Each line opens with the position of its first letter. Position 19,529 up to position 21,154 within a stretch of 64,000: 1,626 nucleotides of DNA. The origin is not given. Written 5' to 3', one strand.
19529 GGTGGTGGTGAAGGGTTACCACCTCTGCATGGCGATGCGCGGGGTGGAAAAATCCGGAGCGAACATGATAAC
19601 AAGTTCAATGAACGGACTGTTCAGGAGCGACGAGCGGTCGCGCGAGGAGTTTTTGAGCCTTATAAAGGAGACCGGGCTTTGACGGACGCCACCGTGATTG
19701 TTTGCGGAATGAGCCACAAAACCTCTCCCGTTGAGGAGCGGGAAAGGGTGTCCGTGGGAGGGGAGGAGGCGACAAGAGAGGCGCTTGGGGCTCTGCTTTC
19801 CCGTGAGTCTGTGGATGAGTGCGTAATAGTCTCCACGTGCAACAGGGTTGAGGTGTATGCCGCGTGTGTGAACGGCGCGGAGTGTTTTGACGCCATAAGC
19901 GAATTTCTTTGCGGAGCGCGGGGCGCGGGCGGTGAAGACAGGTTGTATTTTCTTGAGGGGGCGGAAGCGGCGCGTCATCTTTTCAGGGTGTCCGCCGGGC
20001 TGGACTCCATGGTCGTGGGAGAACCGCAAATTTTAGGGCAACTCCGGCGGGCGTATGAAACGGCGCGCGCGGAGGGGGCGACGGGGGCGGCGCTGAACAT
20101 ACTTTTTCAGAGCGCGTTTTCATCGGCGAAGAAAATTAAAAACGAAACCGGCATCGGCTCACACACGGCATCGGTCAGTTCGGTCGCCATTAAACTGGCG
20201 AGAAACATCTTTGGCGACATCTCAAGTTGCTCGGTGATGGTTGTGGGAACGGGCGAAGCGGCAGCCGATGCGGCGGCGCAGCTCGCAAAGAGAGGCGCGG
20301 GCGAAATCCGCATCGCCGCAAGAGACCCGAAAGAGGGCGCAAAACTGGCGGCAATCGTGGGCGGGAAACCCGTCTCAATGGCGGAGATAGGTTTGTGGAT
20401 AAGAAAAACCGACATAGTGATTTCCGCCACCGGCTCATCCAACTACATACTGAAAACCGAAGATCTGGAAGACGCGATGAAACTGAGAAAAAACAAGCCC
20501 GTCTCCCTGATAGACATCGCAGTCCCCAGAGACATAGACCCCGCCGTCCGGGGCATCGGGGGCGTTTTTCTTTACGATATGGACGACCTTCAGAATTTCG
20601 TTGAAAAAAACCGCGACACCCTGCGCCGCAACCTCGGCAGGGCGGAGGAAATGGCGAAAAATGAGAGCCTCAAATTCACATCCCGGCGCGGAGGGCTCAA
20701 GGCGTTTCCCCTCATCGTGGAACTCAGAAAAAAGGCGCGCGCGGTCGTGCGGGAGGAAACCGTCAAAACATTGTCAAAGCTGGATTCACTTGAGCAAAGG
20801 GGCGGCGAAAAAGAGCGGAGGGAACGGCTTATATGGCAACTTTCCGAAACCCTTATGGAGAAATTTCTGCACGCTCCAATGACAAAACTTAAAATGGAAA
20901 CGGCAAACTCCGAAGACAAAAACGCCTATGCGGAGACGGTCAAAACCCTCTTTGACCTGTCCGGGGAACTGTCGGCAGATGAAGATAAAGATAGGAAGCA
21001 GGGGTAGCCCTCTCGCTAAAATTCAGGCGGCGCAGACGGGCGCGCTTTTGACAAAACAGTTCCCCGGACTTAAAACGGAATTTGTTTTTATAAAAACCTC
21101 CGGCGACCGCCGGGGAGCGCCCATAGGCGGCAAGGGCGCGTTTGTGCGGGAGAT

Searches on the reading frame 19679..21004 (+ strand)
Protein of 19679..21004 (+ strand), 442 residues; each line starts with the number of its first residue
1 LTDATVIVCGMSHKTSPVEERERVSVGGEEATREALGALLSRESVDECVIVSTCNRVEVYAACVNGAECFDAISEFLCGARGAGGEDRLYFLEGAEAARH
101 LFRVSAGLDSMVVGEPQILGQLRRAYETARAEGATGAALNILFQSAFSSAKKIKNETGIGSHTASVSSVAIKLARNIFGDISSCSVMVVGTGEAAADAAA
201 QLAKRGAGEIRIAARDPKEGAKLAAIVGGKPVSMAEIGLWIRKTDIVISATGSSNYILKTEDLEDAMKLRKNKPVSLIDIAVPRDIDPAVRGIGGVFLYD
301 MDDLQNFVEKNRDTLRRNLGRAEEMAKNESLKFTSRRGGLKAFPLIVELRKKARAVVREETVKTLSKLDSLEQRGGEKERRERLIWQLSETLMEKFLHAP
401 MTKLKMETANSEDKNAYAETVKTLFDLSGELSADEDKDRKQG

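Call 13: search_protein_families(library=pfam, proteins=[window:19679-21004:+])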
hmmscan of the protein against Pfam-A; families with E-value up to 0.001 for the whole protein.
window:19679-21004:+ (442 aa): 4 families
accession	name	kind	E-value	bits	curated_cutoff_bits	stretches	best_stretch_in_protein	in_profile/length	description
PF05201.20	GlutR_N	-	1.8e-47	161.3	27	1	10-157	2-151/151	Glutamyl-tRNAGlu reductase, N-terminal domain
PF01488.26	Shikimate_DH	-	7.7e-34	117.2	24.3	1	172-306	1-137/138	Shikimate / quinate 5-dehydrogenase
PF00745.25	GlutR_dimer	-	3.7e-15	56.5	22.9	1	321-427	1-99/99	Glutamyl-tRNAGlu reductase, dimerisation domain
PF03807.23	F420_oxidored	-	0.00042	21.3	21.6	0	186-281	2-92/94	NADP oxidoreductase coenzyme F420-dependent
